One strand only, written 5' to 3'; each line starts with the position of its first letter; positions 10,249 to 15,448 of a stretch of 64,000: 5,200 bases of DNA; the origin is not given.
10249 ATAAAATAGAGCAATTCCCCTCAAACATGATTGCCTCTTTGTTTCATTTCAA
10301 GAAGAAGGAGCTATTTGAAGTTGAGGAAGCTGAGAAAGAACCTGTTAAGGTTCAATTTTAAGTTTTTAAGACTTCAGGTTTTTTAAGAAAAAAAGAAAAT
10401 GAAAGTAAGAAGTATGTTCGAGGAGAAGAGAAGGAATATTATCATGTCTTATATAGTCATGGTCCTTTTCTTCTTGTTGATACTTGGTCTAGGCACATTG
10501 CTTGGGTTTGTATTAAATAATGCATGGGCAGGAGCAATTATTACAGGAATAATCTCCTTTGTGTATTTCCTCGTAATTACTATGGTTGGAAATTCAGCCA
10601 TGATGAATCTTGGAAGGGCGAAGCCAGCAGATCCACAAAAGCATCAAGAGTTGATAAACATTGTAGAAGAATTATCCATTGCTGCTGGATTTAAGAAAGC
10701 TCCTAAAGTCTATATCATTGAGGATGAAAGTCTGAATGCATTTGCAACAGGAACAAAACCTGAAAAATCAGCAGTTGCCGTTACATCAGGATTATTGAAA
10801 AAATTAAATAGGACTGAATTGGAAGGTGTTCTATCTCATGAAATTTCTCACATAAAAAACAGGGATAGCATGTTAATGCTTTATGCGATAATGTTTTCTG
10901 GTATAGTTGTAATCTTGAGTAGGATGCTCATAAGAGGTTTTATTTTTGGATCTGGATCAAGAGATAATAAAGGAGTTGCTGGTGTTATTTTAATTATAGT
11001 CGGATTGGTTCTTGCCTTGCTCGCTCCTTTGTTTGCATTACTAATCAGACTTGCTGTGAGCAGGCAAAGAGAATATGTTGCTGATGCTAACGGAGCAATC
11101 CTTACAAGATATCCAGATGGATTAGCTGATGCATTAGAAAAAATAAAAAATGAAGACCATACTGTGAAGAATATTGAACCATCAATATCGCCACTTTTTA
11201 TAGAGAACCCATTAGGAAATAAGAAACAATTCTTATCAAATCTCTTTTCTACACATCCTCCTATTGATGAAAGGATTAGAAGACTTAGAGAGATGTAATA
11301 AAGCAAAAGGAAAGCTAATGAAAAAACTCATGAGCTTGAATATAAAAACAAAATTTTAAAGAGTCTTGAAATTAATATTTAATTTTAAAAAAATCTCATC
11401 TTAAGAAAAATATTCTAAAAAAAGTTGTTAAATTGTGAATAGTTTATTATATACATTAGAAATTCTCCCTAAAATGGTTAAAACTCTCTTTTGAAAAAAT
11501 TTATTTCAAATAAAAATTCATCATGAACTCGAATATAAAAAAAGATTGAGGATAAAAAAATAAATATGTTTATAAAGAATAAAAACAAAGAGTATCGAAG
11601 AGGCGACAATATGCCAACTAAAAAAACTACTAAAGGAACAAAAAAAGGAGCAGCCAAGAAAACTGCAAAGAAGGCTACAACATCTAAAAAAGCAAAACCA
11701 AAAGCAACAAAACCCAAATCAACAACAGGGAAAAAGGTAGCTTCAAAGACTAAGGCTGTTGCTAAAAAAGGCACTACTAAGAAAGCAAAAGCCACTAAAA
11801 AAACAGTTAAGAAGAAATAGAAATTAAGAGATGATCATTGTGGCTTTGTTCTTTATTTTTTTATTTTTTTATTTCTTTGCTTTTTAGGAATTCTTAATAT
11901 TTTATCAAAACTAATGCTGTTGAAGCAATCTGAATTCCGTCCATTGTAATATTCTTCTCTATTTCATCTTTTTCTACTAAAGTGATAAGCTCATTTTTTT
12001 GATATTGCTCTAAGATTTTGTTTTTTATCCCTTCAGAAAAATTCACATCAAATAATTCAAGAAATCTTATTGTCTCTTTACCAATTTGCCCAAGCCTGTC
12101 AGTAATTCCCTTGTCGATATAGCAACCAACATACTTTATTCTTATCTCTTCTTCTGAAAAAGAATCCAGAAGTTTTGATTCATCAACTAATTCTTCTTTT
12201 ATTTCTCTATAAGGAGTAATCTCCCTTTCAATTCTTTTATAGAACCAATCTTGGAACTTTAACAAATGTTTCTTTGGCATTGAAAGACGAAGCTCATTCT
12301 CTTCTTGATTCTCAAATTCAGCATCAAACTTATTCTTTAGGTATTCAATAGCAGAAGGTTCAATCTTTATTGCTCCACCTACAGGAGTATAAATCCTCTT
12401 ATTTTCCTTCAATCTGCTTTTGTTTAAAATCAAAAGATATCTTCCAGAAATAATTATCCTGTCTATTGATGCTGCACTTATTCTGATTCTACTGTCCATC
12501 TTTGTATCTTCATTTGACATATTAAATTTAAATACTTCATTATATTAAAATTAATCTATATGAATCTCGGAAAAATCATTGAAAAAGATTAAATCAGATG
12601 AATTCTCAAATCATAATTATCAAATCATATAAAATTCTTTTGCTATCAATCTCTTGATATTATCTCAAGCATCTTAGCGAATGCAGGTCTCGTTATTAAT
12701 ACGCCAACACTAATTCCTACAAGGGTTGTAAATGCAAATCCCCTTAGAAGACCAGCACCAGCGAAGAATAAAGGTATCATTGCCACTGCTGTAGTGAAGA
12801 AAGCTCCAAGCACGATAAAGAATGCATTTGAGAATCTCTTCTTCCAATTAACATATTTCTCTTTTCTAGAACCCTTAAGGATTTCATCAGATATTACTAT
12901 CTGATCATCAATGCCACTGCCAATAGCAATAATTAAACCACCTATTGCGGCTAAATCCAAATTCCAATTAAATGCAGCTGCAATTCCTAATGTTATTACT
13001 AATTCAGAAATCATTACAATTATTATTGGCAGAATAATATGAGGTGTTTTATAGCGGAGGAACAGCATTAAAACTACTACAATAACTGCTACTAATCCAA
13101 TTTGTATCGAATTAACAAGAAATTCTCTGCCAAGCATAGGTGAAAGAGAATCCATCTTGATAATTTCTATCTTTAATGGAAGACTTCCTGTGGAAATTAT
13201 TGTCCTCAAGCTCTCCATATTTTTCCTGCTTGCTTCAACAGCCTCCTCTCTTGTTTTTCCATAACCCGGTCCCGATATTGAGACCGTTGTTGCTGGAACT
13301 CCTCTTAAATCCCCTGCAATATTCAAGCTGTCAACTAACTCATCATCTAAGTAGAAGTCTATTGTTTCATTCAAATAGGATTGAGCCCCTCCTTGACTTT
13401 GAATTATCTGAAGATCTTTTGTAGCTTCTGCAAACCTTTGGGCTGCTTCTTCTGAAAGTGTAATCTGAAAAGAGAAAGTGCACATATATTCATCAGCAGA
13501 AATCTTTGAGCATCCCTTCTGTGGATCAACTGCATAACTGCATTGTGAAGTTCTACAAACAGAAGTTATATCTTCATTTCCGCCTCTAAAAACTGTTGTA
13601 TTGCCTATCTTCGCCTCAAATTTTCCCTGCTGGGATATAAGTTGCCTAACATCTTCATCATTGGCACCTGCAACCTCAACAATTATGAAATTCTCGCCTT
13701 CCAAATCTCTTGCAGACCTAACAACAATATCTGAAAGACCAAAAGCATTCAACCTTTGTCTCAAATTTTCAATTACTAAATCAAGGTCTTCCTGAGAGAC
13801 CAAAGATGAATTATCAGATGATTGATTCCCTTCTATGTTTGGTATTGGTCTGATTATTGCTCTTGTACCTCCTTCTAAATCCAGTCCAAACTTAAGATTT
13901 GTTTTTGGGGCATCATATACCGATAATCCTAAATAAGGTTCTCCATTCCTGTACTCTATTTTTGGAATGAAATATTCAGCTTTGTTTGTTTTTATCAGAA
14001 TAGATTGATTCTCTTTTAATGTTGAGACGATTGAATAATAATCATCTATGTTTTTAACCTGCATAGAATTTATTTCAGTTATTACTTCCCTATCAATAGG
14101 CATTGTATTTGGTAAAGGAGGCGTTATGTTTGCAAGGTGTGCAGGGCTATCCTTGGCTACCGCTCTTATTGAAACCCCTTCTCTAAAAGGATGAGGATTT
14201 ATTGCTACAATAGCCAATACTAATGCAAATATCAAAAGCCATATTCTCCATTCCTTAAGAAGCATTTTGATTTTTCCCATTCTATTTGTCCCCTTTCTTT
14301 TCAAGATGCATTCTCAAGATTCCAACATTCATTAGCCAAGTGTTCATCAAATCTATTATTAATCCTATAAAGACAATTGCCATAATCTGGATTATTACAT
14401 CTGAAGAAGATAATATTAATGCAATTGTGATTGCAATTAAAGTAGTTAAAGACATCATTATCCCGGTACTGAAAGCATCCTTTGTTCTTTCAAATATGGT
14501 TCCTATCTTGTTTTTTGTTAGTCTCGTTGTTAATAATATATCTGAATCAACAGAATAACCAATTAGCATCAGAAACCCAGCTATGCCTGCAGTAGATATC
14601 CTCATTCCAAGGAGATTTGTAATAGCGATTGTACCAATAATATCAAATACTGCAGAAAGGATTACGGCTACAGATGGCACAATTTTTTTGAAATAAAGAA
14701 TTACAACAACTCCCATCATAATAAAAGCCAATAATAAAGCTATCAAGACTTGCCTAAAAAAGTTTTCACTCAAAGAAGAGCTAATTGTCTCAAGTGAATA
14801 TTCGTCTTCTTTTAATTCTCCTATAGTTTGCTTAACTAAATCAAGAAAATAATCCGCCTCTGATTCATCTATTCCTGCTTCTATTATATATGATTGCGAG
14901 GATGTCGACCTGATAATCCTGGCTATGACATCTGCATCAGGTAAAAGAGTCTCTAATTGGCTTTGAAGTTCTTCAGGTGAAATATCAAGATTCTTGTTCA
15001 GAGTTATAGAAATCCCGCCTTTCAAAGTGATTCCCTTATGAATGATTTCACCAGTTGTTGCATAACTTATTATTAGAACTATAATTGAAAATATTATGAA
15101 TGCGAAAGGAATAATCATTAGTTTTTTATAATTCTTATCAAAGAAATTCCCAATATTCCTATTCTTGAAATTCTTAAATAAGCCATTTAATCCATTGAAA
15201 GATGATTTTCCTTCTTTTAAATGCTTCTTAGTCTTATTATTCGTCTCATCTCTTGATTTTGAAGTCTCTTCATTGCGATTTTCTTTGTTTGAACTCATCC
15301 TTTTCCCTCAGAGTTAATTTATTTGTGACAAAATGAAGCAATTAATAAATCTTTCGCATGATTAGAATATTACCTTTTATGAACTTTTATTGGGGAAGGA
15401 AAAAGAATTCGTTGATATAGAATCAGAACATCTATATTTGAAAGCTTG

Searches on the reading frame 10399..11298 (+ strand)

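Call 68: search_protein_families(library=pfam, proteins=[window:10399-11298:+], max_evalue=0.001)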
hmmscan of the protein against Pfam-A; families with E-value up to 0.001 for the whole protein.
window:10399-11298:+ (299 aa): 3 families
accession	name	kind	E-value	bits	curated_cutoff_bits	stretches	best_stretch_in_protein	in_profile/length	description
PF01435.24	Peptidase_M48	-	8.7e-37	127.2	20.3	1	79-298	1-184/186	Peptidase family M48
PF14068.11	YuiB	-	0.00014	22.8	27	1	19-56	4-41/101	Putative membrane protein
PF05569.17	Peptidase_M56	-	0.00022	20.9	31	1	64-167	117-219/296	BlaR1 peptidase M56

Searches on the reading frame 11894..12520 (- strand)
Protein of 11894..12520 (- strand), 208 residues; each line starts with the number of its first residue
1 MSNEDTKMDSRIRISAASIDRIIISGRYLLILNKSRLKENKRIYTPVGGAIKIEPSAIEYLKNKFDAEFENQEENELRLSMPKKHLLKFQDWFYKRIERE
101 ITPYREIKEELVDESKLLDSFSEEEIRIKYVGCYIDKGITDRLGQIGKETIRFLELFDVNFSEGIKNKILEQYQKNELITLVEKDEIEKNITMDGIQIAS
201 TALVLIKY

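Call 68: search_protein_families(library=pfam, proteins=[window:11894-12520:-], max_evalue=0.001)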
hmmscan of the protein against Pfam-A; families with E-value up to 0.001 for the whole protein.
window:11894-12520:- (208 aa): 1 family
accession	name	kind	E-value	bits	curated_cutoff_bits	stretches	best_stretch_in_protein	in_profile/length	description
PF18167.6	Sa_NUDIX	-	4.8e-27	95.6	25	1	11-190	1-178/199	SMODS-associated NUDIX domain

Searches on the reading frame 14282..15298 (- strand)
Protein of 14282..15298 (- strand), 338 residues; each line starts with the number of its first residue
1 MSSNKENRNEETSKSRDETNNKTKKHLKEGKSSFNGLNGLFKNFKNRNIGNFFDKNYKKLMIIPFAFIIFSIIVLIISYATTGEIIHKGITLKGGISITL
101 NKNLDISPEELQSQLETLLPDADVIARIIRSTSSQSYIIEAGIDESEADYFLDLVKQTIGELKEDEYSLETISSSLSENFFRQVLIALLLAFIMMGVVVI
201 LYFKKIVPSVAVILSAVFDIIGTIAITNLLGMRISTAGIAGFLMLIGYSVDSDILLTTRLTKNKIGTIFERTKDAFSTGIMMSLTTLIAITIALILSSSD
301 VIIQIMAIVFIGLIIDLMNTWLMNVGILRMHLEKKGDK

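Call 68: search_protein_families(library=pfam, proteins=[window:14282-15298:-], max_evalue=0.001)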
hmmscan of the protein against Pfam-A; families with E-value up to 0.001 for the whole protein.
window:14282-15298:- (338 aa): 1 family
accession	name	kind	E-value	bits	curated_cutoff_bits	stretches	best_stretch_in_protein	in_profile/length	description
PF02355.23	SecD_SecF_C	-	1.4e-29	103.3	20.5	1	163-331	12-186/189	Protein export membrane protein SecD/SecF, C-terminal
